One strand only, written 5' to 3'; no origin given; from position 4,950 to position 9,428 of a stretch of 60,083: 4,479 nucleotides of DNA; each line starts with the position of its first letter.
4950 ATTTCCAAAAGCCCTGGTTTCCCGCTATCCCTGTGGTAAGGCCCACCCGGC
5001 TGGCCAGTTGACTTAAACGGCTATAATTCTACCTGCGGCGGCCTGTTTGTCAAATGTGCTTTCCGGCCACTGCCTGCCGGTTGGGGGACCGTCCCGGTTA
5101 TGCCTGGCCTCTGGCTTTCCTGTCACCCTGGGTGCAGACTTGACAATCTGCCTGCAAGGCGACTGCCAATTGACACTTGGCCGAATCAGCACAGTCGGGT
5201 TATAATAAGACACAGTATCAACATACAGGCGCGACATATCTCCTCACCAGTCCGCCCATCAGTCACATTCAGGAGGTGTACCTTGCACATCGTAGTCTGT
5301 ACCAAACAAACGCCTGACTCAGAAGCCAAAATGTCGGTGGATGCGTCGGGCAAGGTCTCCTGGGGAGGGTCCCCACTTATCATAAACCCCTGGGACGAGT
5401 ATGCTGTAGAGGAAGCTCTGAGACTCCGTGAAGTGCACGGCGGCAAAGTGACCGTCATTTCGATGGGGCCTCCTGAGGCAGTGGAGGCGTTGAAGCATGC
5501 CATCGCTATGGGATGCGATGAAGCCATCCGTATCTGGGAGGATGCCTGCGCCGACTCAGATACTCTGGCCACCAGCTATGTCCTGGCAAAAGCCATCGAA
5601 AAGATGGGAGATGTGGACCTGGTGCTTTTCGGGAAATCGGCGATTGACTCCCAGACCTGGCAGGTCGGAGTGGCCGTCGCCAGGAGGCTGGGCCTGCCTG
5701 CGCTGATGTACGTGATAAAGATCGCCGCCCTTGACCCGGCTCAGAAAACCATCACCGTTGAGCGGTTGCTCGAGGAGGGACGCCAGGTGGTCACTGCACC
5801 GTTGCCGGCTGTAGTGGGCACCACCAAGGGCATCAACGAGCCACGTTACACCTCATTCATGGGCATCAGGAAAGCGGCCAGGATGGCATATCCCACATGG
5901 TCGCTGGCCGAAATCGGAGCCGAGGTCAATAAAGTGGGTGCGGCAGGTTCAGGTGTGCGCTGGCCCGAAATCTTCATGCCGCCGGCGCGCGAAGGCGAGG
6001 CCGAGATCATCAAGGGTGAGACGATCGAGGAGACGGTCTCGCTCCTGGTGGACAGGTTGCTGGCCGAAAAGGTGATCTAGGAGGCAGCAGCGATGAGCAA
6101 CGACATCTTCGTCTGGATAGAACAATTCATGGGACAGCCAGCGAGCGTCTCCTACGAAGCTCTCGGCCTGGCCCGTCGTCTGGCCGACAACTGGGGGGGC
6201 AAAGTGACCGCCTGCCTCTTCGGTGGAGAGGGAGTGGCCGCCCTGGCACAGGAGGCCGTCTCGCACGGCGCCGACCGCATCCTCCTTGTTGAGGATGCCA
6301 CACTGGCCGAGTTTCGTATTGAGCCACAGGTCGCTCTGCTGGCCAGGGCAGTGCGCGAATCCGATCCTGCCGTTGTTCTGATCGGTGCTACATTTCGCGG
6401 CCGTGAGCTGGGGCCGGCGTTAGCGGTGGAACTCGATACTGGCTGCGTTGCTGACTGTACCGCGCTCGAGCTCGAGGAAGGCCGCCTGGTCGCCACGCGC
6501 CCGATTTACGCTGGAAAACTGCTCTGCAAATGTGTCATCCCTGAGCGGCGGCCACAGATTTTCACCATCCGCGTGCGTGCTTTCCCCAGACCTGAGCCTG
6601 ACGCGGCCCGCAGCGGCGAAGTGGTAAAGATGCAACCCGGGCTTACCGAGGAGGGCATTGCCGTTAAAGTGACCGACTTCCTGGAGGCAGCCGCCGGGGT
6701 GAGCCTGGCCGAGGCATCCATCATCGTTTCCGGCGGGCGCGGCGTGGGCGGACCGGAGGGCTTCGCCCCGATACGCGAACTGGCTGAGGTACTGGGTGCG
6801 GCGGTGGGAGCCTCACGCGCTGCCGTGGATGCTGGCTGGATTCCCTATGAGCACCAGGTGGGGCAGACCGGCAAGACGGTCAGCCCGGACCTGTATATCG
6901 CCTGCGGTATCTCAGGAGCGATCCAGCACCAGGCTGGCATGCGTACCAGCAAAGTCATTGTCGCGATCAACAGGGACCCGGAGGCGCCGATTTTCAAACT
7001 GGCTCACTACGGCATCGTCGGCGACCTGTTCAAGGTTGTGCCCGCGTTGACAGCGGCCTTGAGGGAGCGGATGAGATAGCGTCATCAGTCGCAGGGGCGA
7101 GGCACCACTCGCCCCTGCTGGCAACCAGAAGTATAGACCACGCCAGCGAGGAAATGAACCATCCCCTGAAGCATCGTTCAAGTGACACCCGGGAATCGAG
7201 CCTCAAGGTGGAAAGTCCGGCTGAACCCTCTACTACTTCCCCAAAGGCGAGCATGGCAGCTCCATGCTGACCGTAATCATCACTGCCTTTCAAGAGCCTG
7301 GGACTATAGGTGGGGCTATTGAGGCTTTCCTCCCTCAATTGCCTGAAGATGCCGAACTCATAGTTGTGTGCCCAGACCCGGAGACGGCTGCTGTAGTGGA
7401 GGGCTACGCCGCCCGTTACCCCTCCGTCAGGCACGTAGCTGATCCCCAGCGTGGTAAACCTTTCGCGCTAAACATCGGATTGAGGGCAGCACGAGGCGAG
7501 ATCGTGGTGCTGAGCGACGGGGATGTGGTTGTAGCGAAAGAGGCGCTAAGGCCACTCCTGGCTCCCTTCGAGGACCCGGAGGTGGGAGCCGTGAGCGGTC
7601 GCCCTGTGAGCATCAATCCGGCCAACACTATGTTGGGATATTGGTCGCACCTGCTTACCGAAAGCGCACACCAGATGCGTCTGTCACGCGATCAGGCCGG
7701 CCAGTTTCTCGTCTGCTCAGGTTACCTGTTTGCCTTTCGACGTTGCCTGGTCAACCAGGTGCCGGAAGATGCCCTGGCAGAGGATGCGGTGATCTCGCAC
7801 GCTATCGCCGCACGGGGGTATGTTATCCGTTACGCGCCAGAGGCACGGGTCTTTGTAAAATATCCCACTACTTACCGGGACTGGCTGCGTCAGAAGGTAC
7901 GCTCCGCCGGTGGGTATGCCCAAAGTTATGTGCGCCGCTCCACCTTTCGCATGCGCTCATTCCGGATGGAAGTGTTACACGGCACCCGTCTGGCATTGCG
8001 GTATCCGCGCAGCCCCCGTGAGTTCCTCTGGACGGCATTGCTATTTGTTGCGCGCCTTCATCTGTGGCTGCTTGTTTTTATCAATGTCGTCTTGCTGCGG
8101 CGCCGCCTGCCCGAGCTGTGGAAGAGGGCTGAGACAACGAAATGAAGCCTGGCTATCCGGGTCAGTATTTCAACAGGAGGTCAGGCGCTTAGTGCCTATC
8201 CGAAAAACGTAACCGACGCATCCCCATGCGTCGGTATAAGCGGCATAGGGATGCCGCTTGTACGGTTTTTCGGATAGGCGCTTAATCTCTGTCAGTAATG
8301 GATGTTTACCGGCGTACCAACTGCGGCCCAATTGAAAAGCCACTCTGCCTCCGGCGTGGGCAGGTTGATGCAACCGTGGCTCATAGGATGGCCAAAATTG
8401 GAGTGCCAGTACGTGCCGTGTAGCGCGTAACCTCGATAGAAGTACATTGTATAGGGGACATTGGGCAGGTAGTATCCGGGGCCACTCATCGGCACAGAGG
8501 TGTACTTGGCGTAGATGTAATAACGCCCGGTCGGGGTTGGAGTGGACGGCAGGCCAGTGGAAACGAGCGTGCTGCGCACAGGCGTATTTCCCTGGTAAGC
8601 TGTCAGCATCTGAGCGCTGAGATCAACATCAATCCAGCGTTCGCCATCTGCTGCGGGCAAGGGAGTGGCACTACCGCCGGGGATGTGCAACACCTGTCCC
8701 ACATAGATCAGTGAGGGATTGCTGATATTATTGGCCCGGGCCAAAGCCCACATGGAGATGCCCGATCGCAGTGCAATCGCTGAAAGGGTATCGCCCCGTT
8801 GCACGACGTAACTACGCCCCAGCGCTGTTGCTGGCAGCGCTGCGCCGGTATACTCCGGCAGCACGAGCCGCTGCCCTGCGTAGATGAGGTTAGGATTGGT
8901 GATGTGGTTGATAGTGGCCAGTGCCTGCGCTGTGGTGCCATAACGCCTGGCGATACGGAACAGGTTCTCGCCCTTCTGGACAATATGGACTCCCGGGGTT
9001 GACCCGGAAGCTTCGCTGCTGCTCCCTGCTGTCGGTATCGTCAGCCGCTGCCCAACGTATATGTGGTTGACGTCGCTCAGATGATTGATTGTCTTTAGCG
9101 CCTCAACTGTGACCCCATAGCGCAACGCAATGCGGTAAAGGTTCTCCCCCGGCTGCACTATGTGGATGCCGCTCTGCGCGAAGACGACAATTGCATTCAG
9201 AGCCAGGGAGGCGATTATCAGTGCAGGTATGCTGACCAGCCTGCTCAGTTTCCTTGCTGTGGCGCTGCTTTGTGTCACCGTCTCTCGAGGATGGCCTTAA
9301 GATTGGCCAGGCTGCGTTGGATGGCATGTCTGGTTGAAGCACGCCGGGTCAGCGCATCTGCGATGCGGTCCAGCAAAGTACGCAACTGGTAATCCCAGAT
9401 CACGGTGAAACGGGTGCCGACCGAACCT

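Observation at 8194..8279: CR1: an 86-nt near-identical three-way-junction palindrome scattered through intergenic DNA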

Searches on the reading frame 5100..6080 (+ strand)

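Call 23: search_protein_families(library=pfam, proteins=[window:5100-6080:+])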
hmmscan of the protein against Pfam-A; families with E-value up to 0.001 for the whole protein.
window:5100-6080:+ (326 aa): 1 family
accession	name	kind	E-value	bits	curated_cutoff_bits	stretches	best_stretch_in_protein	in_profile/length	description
PF01012.27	ETF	-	1.7e-40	139.2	26.7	1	93-270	11-179/181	Electron transfer flavoprotein domain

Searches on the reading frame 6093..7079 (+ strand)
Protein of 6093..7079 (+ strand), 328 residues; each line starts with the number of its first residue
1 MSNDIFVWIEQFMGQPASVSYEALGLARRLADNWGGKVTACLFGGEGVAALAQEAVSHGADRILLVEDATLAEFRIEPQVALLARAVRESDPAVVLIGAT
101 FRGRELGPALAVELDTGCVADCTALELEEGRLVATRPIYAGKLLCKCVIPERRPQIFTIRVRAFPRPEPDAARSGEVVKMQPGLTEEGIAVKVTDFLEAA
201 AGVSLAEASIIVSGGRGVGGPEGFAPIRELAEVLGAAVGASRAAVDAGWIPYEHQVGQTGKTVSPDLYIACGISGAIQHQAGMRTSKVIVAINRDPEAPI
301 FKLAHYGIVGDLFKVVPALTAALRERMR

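Call 23: search_protein_families(library=pfam, proteins=[window:6093-7079:+])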
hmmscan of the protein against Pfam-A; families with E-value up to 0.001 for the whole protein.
window:6093-7079:+ (328 aa): 2 families
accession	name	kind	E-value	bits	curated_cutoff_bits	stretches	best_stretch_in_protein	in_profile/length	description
PF01012.27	ETF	-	1.1e-45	156.1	26.7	1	9-181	5-177/181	Electron transfer flavoprotein domain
PF00766.25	ETF_alpha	-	5.6e-38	129.2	27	1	205-284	2-81/81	Electron transfer flavoprotein FAD-binding domain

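Call 24: find_related_loci(query=window:6093-7079:+, collection=metagenome_contigs, flank=10000)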
Query window:6093-7079:+ (328 aa) in metagenome_contigs; peptide patterns used: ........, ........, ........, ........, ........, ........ (x = any residue, [..] = any of these).
600 stretches matched a pattern (row limit reached: there are more); 569 encode a relative of the query (tblastn E <= 1e-3); the best 80 are kept; 80 distinct loci.
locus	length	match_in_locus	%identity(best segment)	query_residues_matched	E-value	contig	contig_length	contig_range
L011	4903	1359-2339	78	1-327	5e-177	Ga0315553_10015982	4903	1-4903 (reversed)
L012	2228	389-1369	81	1-327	0e+0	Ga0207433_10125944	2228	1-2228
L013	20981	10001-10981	80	1-327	6e-168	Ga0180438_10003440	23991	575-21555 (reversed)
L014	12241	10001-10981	81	1-327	1e-167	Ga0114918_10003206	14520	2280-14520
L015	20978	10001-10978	81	2-327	2e-167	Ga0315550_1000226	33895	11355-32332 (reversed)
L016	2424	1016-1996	76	1-327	1e-177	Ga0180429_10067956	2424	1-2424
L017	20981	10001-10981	78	1-327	7e-166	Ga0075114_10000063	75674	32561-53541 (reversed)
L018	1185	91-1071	81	1-327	0e+0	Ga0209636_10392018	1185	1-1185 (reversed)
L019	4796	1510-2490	75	1-327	9e-169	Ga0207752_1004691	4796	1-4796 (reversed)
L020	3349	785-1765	79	1-327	7e-173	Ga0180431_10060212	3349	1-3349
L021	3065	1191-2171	79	1-327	4e-173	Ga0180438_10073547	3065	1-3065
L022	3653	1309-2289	79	1-327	7e-170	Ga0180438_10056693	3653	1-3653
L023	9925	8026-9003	78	2-327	1e-161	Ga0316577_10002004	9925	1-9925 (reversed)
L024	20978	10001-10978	77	2-327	1e-160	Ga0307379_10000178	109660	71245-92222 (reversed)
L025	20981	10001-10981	77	1-327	2e-160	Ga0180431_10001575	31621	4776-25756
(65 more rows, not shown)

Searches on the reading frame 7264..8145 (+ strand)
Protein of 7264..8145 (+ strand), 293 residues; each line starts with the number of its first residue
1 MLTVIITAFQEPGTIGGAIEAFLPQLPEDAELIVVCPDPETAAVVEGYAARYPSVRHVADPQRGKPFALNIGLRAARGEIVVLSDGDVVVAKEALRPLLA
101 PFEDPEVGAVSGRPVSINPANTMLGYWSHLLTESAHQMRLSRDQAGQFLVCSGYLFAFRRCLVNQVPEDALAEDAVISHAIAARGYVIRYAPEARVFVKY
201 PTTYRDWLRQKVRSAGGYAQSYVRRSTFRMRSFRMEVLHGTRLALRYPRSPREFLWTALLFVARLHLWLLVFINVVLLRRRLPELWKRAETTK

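Call 21: search_protein_families(library=pfam, proteins=[window:7264-8145:+])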
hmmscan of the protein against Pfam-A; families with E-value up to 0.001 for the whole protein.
window:7264-8145:+ (293 aa): 4 families
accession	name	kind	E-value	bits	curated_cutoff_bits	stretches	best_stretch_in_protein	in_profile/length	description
PF13641.12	Glyco_tranf_2_3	-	1.7e-25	90.8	27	1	2-216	3-229/230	Glycosyltransferase like family 2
PF00535.33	Glycos_transf_2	-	1.3e-20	74.5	23.3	1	3-161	1-162/168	Glycosyl transferase family 2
PF13632.12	Glyco_trans_2_3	-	2.6e-20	73.5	27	1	80-269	1-184/198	Glycosyl transferase family group 2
PF13506.12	Glyco_transf_21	-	1.1e-14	54.8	21.7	1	65-206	18-164/174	Glycosyl transferase family 21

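Call 22: find_encoding_contigs(protein=window:7264-8145:+, flank=10000, max_places=10)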
Protein window:7264-8145:+ (293 aa): no gene with exactly this product is on record in the collection.

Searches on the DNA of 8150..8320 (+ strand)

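Call 11: search_dna_similar(query=window:8150-8320:+, collection=plasmids, mode=distant, max_rows=30)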
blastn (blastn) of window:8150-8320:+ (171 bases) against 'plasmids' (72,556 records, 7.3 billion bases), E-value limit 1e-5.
No match.

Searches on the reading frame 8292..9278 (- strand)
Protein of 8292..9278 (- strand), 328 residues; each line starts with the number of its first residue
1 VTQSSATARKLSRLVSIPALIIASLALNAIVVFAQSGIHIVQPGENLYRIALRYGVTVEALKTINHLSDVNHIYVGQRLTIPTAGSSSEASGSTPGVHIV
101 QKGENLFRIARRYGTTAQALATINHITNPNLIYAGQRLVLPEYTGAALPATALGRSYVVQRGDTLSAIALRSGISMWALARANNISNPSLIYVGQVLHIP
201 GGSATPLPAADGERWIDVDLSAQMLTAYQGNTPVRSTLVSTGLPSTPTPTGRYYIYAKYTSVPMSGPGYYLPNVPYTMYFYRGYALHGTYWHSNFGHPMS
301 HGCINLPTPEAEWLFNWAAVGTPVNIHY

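Call 21: search_protein_families(library=pfam, proteins=[window:8292-9278:-])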
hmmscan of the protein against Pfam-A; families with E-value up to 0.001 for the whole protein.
window:8292-9278:- (328 aa): 6 families
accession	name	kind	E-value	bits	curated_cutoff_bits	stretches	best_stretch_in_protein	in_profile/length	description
PF01476.26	LysM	-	9.4e-53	176.4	20.9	3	157-200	1-43/43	LysM domain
PF03734.19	YkuD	-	3.5e-29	102.7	23.4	1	214-326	2-146/146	L,D-transpeptidase catalytic domain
PF23473.1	LysM3_LYK4_5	-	8.5e-12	45.4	29.3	0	156-193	4-40/48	LYK4/5 LysM3 domain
PF23472.1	LysM2_CERK1_LYK3_4_5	-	4.1e-09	36.7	27.4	0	156-200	7-54/56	LYK3/4/5 LysM2 domain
PF23446.1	LysM1_NFP_LYK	-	0.00012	23.3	36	0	105-141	17-54/60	NFP/LYK LysM1 domain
PF23577.1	LysM_RLK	-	0.00074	19.9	27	0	159-177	5-23/44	LysM domain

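Call 36: find_homologous_proteins(query=window:8292-9278:-, max_evalue=1e-40)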
Query window:8292-9278:- (328 aa): 4981 proteins with E <= 1e-40 among 8000 candidates; the best 120 are listed.
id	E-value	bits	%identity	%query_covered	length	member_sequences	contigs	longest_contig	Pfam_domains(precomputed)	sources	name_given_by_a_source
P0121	4.7e-215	731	100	100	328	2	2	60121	PF01476.27,PF03734.20,PF23473.2,PF23472.2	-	-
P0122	4.2e-190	649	91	99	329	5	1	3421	PF01476.27,PF03734.20,PF23473.2,PF23472.2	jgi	jgi:LysM repeat protein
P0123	2.6e-160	551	79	97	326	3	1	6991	PF23446.2,PF01476.27,PF03734.20,PF23473.2,PF23472.2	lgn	-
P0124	2.8e-156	537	78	97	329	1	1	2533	PF23446.2,PF01476.27,PF03734.20,PF23473.2,PF23472.2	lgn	-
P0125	3.1e-156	537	81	91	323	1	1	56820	PF23446.2,PF01476.27,PF03734.20,PF23473.2,PF23472.2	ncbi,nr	ncbi:MAG: LysM peptidoglycan-binding domain-containing protein [Anaerolineae bacterium]|nr:LysM pept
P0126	1.7e-135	469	68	97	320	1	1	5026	PF23446.2,PF01476.27,PF03734.20,PF23473.2,PF23472.2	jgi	jgi:LysM repeat protein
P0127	4.0e-135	468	67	97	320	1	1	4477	PF23446.2,PF01476.27,PF03734.20,PF23473.2,PF23472.2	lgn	-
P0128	5.2e-135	468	68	97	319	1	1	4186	PF23446.2,PF01476.27,PF03734.20,PF23473.2,PF23472.2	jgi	jgi:LysM repeat protein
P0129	1.1e-134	467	66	96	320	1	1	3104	PF23446.2,PF01476.27,PF03734.20,PF23473.2,PF23472.2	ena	-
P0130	2.2e-134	466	66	97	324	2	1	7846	PF23446.2,PF01476.27,PF03734.20,PF23473.2,PF23472.2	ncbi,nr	ncbi:MAG: LysM peptidoglycan-binding domain-containing protein [Chloroflexota bacterium]|nr:LysM pep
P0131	2.8e-134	465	71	91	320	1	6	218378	PF23446.2,PF01476.27,PF03734.20,PF23473.2,PF23577.2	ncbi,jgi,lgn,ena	-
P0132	1.5e-133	463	67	97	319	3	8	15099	PF23446.2,PF01476.27,PF03734.20,PF23473.2,PF23472.2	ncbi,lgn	-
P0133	3.0e-133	462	64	97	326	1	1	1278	PF23446.2,PF01476.27,PF03734.20,PF23473.2,PF23472.2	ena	-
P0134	3.0e-133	462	65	96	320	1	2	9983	PF23446.2,PF01476.27,PF03734.20,PF23473.2,PF23472.2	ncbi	ncbi:MAG: LysM peptidoglycan-binding domain-containing protein [Anaerolineae bacterium]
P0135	8.7e-133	460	66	97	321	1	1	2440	PF01476.27,PF03734.20,PF23473.2,PF23472.2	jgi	jgi:LysM repeat protein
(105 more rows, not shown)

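Call 37: find_encoding_contigs(protein=P0122, flank=10000, max_places=6)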
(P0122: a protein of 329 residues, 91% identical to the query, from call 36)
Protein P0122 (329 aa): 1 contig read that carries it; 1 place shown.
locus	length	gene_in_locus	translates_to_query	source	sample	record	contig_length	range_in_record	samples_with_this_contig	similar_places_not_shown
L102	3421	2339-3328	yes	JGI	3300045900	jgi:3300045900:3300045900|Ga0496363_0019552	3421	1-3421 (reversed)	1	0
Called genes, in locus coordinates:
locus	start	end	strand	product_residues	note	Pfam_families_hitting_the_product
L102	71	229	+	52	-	-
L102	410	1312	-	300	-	PF00293:NUDIX, PF00583:Acetyltransf_1, PF13673:Acetyltransf_10, PF13508:Acetyltransf_7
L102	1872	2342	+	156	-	PF10604:Polyketide_cyc2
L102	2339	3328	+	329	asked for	PF01476:LysM, PF23472:LysM2_CERK1_LYK3_4_5 (faint), PF23473:LysM3_LYK4_5 (faint), PF01476:LysM, PF03734:YkuD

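Call 38: find_encoding_contigs(protein=P0125, flank=10000, max_places=3)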
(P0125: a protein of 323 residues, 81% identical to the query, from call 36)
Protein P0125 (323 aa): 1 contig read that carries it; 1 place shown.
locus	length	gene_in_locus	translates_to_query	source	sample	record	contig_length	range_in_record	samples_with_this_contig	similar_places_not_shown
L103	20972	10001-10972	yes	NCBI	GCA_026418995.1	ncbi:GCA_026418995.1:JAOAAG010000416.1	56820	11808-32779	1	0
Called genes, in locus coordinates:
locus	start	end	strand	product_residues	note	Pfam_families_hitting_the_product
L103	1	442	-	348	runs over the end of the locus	PF00150:Cellulase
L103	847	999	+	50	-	-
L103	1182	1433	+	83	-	PF02604:PhdYeFM_antitox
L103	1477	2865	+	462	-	PF01555:N6_N4_Mtase, PF01170:UPF0020 (faint)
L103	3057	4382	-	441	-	PF02844:GARS_N, PF01071:GARS_A, PF02786:CPSase_L_D2 (weak), PF02843:GARS_C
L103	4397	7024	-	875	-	PF22666:Glyco_hydro_2_N2, PF00703:Glyco_hydro_2, PF17786:Mannosidase_ig, PF17753:Ig_mannosidase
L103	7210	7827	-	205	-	PF06439:3keto-disac_hyd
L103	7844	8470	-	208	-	PF06439:3keto-disac_hyd (weak)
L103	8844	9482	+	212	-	PF00551:Formyl_trans_N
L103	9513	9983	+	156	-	PF10604:Polyketide_cyc2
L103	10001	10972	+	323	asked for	PF23472:LysM2_CERK1_LYK3_4_5 (faint), PF01476:LysM, PF23446:LysM1_NFP_LYK (faint), PF01476:LysM, PF23473:LysM3_LYK4_5 (weak), PF03734:YkuD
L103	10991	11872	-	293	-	PF00535:Glycos_transf_2, PF13641:Glyco_tranf_2_3, PF13506:Glyco_transf_21, PF13632:Glyco_trans_2_3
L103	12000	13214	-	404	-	PF13237:Fer4_10 (faint), PF13746:Fer4_18 (faint), PF13183:Fer4_8, PF13534:Fer4_17, PF02754:CCG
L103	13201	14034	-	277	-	PF02665:Nitrate_red_gam (weak)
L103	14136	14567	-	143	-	PF01597:GCV_H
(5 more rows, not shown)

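Call 58: find_encoding_contigs(protein=P0121, flank=10000, max_places=4)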
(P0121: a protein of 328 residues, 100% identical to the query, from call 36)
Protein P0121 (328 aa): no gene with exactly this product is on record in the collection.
